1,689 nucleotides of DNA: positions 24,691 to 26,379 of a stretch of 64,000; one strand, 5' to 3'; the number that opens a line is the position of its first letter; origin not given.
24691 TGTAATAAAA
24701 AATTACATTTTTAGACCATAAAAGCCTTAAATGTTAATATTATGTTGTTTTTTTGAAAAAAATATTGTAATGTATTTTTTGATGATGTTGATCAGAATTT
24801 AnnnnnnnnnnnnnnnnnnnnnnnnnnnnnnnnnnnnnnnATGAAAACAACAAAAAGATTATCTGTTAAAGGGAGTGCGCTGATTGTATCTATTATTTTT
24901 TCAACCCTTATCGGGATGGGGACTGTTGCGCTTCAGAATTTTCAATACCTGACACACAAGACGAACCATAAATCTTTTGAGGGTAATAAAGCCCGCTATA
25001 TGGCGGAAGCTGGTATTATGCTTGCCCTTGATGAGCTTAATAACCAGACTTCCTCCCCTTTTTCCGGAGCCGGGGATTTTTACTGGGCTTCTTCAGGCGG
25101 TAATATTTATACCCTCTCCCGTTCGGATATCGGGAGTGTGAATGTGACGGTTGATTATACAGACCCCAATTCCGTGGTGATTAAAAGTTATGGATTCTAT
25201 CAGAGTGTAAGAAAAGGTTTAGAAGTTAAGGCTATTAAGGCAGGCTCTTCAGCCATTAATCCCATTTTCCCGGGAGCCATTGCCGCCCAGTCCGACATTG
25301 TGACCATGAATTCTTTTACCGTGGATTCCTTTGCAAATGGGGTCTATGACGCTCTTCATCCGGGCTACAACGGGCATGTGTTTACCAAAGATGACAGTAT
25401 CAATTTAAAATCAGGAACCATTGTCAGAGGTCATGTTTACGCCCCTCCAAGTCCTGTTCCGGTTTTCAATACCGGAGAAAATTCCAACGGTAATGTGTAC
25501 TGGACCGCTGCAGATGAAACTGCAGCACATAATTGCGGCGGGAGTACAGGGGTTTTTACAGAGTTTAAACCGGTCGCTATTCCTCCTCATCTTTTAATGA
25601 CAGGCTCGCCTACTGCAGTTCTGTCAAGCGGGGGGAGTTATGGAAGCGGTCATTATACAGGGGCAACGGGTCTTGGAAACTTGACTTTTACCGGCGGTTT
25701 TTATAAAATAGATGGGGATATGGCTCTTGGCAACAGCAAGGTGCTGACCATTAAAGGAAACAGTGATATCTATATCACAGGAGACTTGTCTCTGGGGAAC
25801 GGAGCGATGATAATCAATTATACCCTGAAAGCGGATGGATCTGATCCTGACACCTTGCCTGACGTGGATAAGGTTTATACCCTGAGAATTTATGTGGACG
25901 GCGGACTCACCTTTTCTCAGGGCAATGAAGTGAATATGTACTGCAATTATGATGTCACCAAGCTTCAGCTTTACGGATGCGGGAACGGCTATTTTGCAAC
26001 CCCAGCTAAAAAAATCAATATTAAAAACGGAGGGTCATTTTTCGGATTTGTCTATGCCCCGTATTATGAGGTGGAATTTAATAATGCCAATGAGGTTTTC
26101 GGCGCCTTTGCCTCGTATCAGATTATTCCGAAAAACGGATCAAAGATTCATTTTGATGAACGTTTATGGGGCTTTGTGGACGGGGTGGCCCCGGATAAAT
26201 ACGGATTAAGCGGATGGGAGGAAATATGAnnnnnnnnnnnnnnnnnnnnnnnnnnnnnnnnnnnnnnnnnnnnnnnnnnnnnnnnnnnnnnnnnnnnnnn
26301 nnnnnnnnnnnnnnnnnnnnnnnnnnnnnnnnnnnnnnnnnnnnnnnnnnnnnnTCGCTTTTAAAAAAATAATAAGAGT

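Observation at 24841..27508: Orphan cluster of three prepilin-type proteins including a 463-aa PilX-like protein, with an unusual Ala at the -1 site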

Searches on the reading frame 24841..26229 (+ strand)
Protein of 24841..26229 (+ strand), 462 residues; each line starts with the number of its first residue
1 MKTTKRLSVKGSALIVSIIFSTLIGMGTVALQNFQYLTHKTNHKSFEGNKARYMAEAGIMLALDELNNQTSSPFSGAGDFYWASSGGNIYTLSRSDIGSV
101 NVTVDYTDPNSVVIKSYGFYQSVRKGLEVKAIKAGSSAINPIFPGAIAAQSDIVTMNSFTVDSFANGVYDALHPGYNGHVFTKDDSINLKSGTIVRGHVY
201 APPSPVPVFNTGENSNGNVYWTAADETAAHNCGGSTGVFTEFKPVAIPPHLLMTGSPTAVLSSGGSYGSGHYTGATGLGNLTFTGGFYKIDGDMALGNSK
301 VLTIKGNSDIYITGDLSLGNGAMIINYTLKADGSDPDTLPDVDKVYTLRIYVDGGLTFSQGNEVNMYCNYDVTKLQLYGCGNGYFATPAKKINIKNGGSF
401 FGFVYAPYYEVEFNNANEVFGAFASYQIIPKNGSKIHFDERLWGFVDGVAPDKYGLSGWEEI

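Call 7: search_protein_families(library=pfam, proteins=[window:24841-26229:+], max_evalue=1)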
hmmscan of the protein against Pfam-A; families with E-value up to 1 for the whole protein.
window:24841-26229:+ (462 aa): 2 families
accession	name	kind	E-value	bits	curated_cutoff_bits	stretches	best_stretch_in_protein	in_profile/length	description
PF23981.1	DUF7305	-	6e-15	56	27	1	279-442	42-182/185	Domain of unknown function (DUF7305)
PF12866.13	DUF3823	-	0.12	13.1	27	1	352-420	3-66/90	Protein of unknown function (DUF3823) N-terminal domain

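Call 8: search_protein_families(library=ncbifam, proteins=[window:24841-26229:+], max_evalue=1)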
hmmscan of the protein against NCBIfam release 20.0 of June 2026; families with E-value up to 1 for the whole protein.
window:24841-26229:+ (462 aa): 0 families

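Call 11: find_encoding_contigs(protein=window:24841-26229:+, flank=10000, max_places=6)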
Protein window:24841-26229:+ (462 aa): no gene with exactly this product is on record in the collection.

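Call 12: find_homologous_proteins(query=window:24841-26229:+)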
Query window:24841-26229:+ (462 aa): 12 proteins with E <= 0.001 among 8000 candidates.
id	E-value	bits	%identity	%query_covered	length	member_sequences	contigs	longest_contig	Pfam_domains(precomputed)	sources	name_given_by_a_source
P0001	0.0e+0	1048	100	100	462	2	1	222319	PF23981.2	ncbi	-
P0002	4.6e-266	901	82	100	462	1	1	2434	PF23981.2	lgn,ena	-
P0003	2.2e-265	899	84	100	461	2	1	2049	PF23981.2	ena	-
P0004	5.3e-235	799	75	100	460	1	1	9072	PF23981.2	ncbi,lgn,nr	ncbi:MAG: hypothetical protein JW774_04670 [Candidatus Aureabacteria bacterium]|nr:hypothetical prot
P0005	1.1e-130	455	48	99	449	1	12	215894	PF23981.2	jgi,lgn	jgi:Tfp pilus assembly protein PilX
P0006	1.3e-118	415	47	99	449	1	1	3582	PF23981.2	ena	-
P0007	8.9e-116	406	46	96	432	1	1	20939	PF23981.2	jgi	jgi:hypothetical protein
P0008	1.5e-115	405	46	96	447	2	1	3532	PF23981.2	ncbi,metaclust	ncbi:MAG: hypothetical protein ACD_79C00975G0004, partial [uncultured bacterium]|metaclust:status=ac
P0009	7.1e-106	373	44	100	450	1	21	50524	PF23981.2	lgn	-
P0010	4.1e-91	324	47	76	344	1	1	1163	PF23981.2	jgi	jgi:hypothetical protein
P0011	1.3e-7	49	25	91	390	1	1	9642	PF23981.2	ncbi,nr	ncbi:MAG: hypothetical protein J7K65_03880, partial [Planctomycetes bacterium]|nr:hypothetical prote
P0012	7.2e-7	47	25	91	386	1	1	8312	PF23981.2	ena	-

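Call 13: find_encoding_contigs(protein=P0001, flank=10000, max_places=3)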
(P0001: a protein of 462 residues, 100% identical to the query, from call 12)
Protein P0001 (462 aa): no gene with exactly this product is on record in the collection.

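Call 14: find_encoding_contigs(protein=P0005, flank=10000, max_places=4)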
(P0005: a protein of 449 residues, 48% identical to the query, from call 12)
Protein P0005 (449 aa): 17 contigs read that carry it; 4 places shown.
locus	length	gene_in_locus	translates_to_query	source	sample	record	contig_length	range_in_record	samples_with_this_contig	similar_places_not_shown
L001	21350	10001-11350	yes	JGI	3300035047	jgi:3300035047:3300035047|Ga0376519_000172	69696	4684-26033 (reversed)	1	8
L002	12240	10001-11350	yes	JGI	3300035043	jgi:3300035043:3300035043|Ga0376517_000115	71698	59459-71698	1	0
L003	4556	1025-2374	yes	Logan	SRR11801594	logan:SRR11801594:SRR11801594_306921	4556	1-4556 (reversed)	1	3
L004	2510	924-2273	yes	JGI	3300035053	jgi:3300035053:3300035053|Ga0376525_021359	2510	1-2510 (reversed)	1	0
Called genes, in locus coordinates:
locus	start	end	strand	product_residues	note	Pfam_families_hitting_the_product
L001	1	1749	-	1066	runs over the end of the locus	PF25596:CPSase_L_D1, PF02222:ATP-grasp, PF02786:CPSase_L_D2, PF02787:CPSase_L_D3, PF25596:CPSase_L_D1, PF02786:CPSase_L_D2, PF02222:ATP-grasp, PF02142:MGS, +5 more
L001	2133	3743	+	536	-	PF13188:PAS_8 (faint), PF13426:PAS_9, PF00989:PAS, PF08448:PAS_4, PF00512:HisKA (faint), PF02518:HATPase_c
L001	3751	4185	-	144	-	PF01750:HycI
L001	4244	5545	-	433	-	PF00374:NiFeSe_Hases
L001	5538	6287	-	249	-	PF01058:Oxidored_q6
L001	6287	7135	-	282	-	PF00970:FAD_binding_6 (weak), PF00175:NAD_binding_1, PF10418:DHODB_Fe-S_bind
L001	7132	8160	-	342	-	PF12838:Fer4_7 (faint), PF13187:Fer4_9 (faint), PF17179:Fer4_22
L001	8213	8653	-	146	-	PF00571:CBS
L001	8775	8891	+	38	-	-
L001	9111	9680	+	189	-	-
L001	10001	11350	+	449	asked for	PF23981:DUF7305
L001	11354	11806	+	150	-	-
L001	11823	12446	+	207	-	-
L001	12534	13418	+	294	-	PF11412:DsbD_N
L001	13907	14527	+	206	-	PF00578:AhpC-TSA, PF08534:Redoxin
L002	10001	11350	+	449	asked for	PF23981:DUF7305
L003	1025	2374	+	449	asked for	PF23981:DUF7305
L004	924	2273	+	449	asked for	PF23981:DUF7305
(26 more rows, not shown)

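Call 19: find_encoding_contigs(protein=P0004, flank=10000, max_places=2)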
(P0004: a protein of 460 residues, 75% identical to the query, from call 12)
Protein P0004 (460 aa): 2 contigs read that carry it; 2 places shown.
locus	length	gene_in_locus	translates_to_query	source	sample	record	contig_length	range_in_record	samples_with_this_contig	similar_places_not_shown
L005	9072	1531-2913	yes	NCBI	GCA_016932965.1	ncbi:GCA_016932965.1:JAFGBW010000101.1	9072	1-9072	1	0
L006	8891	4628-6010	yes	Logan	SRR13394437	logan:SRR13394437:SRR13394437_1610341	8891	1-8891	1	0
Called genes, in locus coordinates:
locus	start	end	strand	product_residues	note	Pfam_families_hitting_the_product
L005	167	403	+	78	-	-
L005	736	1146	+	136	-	PF01575:MaoC_dehydratas, PF13452:FAS1_DH_region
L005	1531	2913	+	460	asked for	PF23981:DUF7305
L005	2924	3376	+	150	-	PF07963:N_methyl (weak)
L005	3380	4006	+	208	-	PF07963:N_methyl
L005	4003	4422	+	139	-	-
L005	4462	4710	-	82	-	PF02823:ATP-synt_DE_N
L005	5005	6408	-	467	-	PF02874:ATP-synt_ab_N, PF00006:ATP-synt_ab, PF22919:ATP-synt_VA_C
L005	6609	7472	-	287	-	PF00231:ATP-synt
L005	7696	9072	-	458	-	PF02874:ATP-synt_ab_N, PF00006:ATP-synt_ab, PF00306:ATP-synt_ab_C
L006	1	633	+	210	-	?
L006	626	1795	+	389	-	PF00072:Response_reg, PF00512:HisKA (weak), PF02518:HATPase_c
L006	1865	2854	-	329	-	PF13371:TPR_9 (faint), PF00515:TPR_1 (faint), PF07719:TPR_2 (faint), PF13431:TPR_17 (faint), PF13424:TPR_12 (faint), PF13174:TPR_6 (faint), PF13181:TPR_8 (faint), PF13414:TPR_11 (weak), +4 more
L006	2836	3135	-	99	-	PF13453:Zn_ribbon_TFIIB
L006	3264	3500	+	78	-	-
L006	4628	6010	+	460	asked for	PF23981:DUF7305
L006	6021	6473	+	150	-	PF07963:N_methyl (weak)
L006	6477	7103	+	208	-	PF07963:N_methyl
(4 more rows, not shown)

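Call 20: find_encoding_contigs(protein=P0009, flank=10000, max_places=2)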
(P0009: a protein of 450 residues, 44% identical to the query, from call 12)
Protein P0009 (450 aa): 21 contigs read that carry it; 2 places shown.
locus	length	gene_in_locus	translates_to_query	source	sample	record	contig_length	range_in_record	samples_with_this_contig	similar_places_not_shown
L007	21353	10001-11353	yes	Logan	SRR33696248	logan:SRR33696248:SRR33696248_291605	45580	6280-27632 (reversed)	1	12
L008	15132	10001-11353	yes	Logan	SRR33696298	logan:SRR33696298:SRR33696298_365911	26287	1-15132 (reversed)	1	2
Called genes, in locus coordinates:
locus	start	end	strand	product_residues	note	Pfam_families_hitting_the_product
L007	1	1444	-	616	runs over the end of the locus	PF13424:TPR_12 (faint), PF00515:TPR_1 (faint), PF07719:TPR_2 (faint), PF13181:TPR_8 (faint), PF13428:TPR_14 (faint), PF13432:TPR_16 (faint), PF14559:TPR_19 (weak)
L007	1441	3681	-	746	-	PF23139:OB_YrrC, PF14520:HHH_5 (faint), PF14490:HHH_RecD2, PF13245:AAA_19, PF13604:AAA_30, PF13401:AAA_22 (weak), PF18335:SH3_13, PF13538:UvrD_C_2, +4 more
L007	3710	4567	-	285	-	PF01048:PNP_UDP_1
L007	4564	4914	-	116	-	-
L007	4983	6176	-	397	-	PF08239:SH3_3, PF06347:SH3_4 (weak), PF08239:SH3_3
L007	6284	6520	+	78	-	PF04324:Fer2_BFD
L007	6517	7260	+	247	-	PF02311:AraC_binding, PF07883:Cupin_2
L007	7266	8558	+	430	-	PF01053:Cys_Met_Meta_PP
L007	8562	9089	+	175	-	PF13380:CoA_binding_2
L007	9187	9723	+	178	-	PF01810:LysE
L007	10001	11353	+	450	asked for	PF23981:DUF7305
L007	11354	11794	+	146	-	-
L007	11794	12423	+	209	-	PF07963:N_methyl (weak)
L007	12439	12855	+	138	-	-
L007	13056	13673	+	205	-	PF04286:DUF445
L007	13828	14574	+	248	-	PF07963:N_methyl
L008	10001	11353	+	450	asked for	PF23981:DUF7305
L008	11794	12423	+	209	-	PF07963:N_methyl (weak)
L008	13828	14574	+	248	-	PF07963:N_methyl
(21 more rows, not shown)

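Call 21: find_encoding_contigs(protein=P0007, flank=10000, max_places=2)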
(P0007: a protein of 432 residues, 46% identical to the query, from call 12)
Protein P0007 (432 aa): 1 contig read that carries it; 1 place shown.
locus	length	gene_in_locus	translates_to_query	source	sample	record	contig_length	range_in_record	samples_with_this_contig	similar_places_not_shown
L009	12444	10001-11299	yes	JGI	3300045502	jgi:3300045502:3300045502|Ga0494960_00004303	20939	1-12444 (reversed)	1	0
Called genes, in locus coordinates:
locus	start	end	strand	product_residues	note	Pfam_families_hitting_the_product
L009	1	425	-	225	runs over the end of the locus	-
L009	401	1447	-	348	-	-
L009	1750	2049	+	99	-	PF12797:Fer4_2 (faint), PF12837:Fer4_6 (faint), PF13237:Fer4_10 (weak), PF14697:Fer4_21 (faint), PF12838:Fer4_7, PF13187:Fer4_9, PF00037:Fer4 (weak), PF13484:Fer4_16 (weak), +3 more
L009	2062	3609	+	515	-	-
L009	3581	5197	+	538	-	PF13570:Beta-prop_ACSF4 (faint), PF01011:PQQ (faint), PF25293:Beta-prop_EMC1_N (faint), PF13360:PQQ_2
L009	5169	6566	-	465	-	PF00072:Response_reg, PF00158:Sigma54_activat, PF14532:Sigma54_activ_2, PF00004:AAA (weak), PF07728:AAA_5, PF25601:AAA_lid_14, PF02954:HTH_8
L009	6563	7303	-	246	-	PF00512:HisKA, PF02518:HATPase_c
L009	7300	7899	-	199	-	PF08207:EFP_N, PF01132:EFP, PF09285:Elong-fact-P_C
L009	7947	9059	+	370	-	PF01702:TGT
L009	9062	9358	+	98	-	-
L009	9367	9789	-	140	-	-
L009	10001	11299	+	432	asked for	PF23981:DUF7305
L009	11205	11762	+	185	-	-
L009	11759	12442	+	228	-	?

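Call 34: find_related_loci(query=A1, collection=genome_contigs, flank=10000)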
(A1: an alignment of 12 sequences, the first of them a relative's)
Query A1 (462 aa) in genome_contigs; peptide patterns used: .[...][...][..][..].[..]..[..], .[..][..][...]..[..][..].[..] (x = any residue, [..] = any of these).
118 stretches matched a pattern; 9 encode a relative of the query (tblastn E <= 1e-3); 9 distinct loci.
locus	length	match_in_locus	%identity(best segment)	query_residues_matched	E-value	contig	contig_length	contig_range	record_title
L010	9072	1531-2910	75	1-462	0e+0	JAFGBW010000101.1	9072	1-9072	MAG: Candidatus Auribacterota bacterium isolate Zod_Metabat.1054 k87_4349106, whole genome shotgun sequence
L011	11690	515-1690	26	11-462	5e-24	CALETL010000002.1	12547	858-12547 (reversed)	MAG: uncultured Phycisphaerae bacterium isolate N4_Bin_METABAT__98_1 genome assembly, contig: c_000005325852, whole geno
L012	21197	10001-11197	22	6-462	2e-16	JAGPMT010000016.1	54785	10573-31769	MAG: Phycisphaerae bacterium isolate Gw_SlDig_bin_36 Gw_SlDig_755_length_54785_cov_7.812232, whole genome shotgun sequen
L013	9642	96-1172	25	44-462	7e-16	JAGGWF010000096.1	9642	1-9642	MAG: Planctomycetota bacterium isolate AUK119 PB_MBMC_073_c_000000000009, whole genome shotgun sequence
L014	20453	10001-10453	28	285-461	4e-13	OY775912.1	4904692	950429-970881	MAG: Anaerohalosphaeraceae bacterium isolate 978f9c3d-91dc-4e11-95ec-8fa255ba7f00 genome assembly, chromosome: 1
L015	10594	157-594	24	294-462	4e-12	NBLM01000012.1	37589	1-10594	MAG: Planctomycetales bacterium 4572_13 ex4572_13_scaffold_580, whole genome shotgun sequence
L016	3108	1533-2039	26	241-442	5e-9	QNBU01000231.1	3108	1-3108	MAG: Planctomycetota bacterium isolate B26_G1 B26_Guay1_scaffold_34890, whole genome shotgun sequence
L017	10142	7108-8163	22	51-462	1e-14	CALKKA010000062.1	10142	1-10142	MAG: uncultured Phycisphaerae bacterium isolate N4_Bin_METABAT__100_sub_1 genome assembly, contig: c_000000774437, whole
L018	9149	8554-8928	26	294-442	6e-7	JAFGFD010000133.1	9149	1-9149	MAG: Candidatus Omnitrophota bacterium isolate Zod_Metabat.1290 k87_12596090, whole genome shotgun sequence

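Call 39: search_protein_families(library=pfam, proteins=[L012:3826-5118:+, L012:5131-6912:+, L012:7061-8263:+, L012:9983-11200:+, L012:12294-13541:+, L012:13554-14630:+, L012:14627-15271:+, L012:15268-15906:+, L012:16675-17451:+, L012:17499-18953:+], max_evalue=0.001)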
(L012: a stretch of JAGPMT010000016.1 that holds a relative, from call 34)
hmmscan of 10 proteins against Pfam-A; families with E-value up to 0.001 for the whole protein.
L012:3826-5118:+ (430 aa): 3 families
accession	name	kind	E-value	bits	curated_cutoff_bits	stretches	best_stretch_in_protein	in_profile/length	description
PF00072.30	Response_reg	-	9.5e-25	87.4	30.2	1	291-399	1-110/111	Response regulator receiver domain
PF02518.31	HATPase_c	-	1e-21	77.9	26.4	1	143-261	2-109/111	Histidine kinase-, DNA gyrase B-, and HSP90-like ATPase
PF00512.31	HisKA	-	1.2e-08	35.3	26.9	1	30-91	1-62/66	His Kinase A (phospho-acceptor) domain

L012:5131-6912:+ (593 aa): 5 families
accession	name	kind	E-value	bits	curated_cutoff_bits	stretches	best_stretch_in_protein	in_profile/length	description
PF00437.27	T2SSE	-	8.1e-137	456.2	24.9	1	198-584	2-370/370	Type II/IV secretion system protein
PF05157.20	MshEN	-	1e-14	54.7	23.1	1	81-163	6-88/90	MshEN domain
PF13191.12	AAA_16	-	0.00028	21.8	32.6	1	337-436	22-112/167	AAA ATPase domain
PF25199.1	nSTAND_NTPase5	-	0.00041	20.6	34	1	335-381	36-83/145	Novel STAND NTPase 5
PF13401.12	AAA_22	-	0.00049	20.9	27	0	339-376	4-41/130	AAA domain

L012:7061-8263:+ (400 aa): 1 family
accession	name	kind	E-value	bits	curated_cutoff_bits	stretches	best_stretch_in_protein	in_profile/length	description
PF00482.28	T2SSF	-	1.3e-62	209.8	25.2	2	69-192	1-125/125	Type II secretion system (T2SS), protein F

L012:9983-11200:+ (405 aa): 2 families
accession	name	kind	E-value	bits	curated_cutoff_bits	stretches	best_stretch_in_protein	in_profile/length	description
PF23981.1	DUF7305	-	7.6e-25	88.3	27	1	252-387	46-184/185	Domain of unknown function (DUF7305)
PF20597.4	pAdhesive_15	-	2.1e-05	25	23.8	0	333-377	209-250/254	Putative Ice-binding-like adhesive domain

L012:12294-13541:+ (415 aa): 1 family
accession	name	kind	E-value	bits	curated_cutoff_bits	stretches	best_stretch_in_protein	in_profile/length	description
PF23981.1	DUF7305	-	4.8e-18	66.1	27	1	279-397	70-184/185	Domain of unknown function (DUF7305)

L012:13554-14630:+ (358 aa): 2 families
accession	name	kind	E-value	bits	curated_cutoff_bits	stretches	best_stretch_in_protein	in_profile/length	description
PF11104.14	PilM_2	-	1.7e-38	132.9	27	1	15-356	1-339/340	Type IV pilus assembly protein PilM;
PF14450.12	FtsA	-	1.4e-07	32.3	31.8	1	196-351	1-127/127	Cell division protein FtsA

L012:14627-15271:+ (214 aa): 0 families

L012:15268-15906:+ (212 aa): 1 family
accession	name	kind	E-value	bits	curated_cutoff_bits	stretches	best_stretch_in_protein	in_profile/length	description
PF10741.14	T2SSM_b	-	5.5e-06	26.7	21.7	1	136-191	53-110/111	Type II secretion system (T2SS), protein M subtype b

L012:16675-17451:+ (258 aa): 1 family
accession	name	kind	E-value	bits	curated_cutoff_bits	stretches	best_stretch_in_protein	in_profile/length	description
PF16537.11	T2SSB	-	8.1e-05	22.6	28.4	1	210-251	11-55/60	Type II secretion system protein B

L012:17499-18953:+ (484 aa): 4 families
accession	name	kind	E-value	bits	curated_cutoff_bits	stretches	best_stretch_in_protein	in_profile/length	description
PF00263.26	Secretin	-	3.1e-47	160.7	27.5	1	290-453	4-168/169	Bacterial type II and III secretion system protein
PF03958.22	Secretin_N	-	4.8e-12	46.4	28.2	1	133-192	1-67/69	Bacterial type II/III secretion system short domain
PF07660.19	STN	-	2.6e-09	37.2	28.4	1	78-121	7-52/52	Secretin and TonB N terminus short domain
PF21305.2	type_II_gspD_N0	-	3.5e-06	27.2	27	1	54-118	2-71/71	GspD-like, N0 domain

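Call 40: predict_structure(alignment_id=A1)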
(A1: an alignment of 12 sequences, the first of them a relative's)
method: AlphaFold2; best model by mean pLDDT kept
length: 462 residues; sequences in the alignment: 12
mean_pLDDT: 79.8   pTM: 0.64
mean pLDDT of the five models: 79.8, 77.9, 75.8, 75.1, 73.8
residues with pLDDT >= 90: 121; 70-90: 246; 50-70: 73; < 50: 22
segments of 3 or more residues with pLDDT < 50: 1-11, 136-139, 444-450
pLDDT, mean of each block of 10 residues (from residue 1): 37 66 68 63 66 83 80 70 86 81 90 90 87 57 80 87 82 89 87 92 85 85 91 82 72 84 92 96 89 95 87 94 84 58 81 90 67 82 74 78 88 83 88 87 51 69 80
secondary structure, 60 per line:
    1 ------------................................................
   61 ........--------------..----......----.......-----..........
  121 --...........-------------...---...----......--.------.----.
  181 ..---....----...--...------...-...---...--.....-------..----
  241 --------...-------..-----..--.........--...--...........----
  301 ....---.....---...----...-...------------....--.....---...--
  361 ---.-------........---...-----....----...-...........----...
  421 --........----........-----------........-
elements in order: H13-68 E89-94 E99-105 E111-120 E123-133 E147-149 E153-155 E160-165 E180-182 E186-189 E194-196 E199-201 E208-210 E218-220 H223-227 E270-278 E281-283 E286-296 E301-304 E308-312 E316-318 E323-325 E327-329 E342-345 E348-352 E356-358 E375-379 E391-394 E399-401 E403-413 E418-420 E423-430 E435-439 E454-461
